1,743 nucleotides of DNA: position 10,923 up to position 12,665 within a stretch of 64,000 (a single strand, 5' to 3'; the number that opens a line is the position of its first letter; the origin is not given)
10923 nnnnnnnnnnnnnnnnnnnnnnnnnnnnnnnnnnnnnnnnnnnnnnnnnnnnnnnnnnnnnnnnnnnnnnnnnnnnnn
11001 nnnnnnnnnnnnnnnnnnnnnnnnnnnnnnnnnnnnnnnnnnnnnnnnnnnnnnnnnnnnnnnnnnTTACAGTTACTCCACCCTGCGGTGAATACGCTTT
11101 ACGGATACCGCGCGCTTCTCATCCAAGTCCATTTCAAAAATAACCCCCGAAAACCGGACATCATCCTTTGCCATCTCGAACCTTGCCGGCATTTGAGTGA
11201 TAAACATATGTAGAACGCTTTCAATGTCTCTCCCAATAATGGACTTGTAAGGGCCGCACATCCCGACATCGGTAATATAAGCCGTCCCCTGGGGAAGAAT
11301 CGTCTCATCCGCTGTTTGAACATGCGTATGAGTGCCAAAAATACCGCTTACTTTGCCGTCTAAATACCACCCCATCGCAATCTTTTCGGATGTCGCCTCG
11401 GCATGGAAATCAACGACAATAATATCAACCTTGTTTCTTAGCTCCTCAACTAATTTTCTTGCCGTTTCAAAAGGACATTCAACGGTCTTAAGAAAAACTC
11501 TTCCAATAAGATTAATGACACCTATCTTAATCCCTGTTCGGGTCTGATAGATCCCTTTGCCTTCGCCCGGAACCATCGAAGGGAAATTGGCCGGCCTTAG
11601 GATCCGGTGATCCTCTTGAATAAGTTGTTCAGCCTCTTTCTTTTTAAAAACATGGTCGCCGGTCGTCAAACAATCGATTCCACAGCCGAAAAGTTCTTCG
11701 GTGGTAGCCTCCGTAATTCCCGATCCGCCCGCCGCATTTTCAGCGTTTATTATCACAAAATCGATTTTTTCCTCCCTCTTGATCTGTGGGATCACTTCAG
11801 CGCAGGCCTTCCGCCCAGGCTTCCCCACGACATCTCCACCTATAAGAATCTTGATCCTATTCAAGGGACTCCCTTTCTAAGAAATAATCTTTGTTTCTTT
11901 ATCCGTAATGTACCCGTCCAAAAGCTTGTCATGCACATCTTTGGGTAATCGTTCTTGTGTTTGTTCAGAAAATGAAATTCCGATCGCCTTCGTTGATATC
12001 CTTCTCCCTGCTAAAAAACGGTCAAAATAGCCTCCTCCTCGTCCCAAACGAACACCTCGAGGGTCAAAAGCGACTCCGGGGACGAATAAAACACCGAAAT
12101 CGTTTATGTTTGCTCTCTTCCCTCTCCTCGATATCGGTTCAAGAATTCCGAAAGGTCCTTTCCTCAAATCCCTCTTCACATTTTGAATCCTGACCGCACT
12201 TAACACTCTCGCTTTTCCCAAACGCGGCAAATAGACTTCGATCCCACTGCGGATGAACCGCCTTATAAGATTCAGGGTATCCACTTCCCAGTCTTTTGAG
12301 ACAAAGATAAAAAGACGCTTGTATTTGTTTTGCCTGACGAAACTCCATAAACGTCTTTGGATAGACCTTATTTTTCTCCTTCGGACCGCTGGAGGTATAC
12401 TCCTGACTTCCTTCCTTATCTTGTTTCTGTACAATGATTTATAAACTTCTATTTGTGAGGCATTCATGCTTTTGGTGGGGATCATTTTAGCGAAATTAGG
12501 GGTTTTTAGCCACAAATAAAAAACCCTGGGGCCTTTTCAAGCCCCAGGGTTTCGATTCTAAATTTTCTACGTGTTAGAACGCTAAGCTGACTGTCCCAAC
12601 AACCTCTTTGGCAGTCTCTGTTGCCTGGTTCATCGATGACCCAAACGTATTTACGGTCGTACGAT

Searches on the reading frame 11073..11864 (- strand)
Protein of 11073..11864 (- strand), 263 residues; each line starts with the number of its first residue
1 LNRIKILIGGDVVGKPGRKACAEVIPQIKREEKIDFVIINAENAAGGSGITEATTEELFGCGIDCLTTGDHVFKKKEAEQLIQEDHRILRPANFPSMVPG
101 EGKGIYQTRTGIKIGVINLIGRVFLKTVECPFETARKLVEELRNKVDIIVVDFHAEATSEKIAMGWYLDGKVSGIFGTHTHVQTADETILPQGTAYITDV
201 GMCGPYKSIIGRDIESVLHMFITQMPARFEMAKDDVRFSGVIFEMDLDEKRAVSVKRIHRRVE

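Call 50: search_protein_families(library=pfam, proteins=[window:11073-11864:-], max_evalue=0.00001)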
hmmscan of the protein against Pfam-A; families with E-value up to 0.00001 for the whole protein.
window:11073-11864:- (263 aa): 2 families
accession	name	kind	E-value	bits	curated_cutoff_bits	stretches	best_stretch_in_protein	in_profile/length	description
PF13277.11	YmdB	-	1e-106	356.3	27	1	7-258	1-253/253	YmdB-like protein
PF00149.33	Metallophos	-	2.4e-07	31.8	21.5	1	5-182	2-190/191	Calcineurin-like phosphoesterase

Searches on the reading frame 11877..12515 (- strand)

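Call 51: search_protein_families(library=pfam, proteins=[window:11877-12515:-], max_evalue=0.00001)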
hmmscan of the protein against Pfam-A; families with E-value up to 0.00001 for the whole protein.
window:11877-12515:- (212 aa): 1 family
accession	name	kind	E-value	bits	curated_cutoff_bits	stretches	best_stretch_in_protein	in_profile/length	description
PF01812.26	5-FTHF_cyc-lig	-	7.5e-35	121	27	1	26-204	1-185/186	5-formyltetrahydrofolate cyclo-ligase family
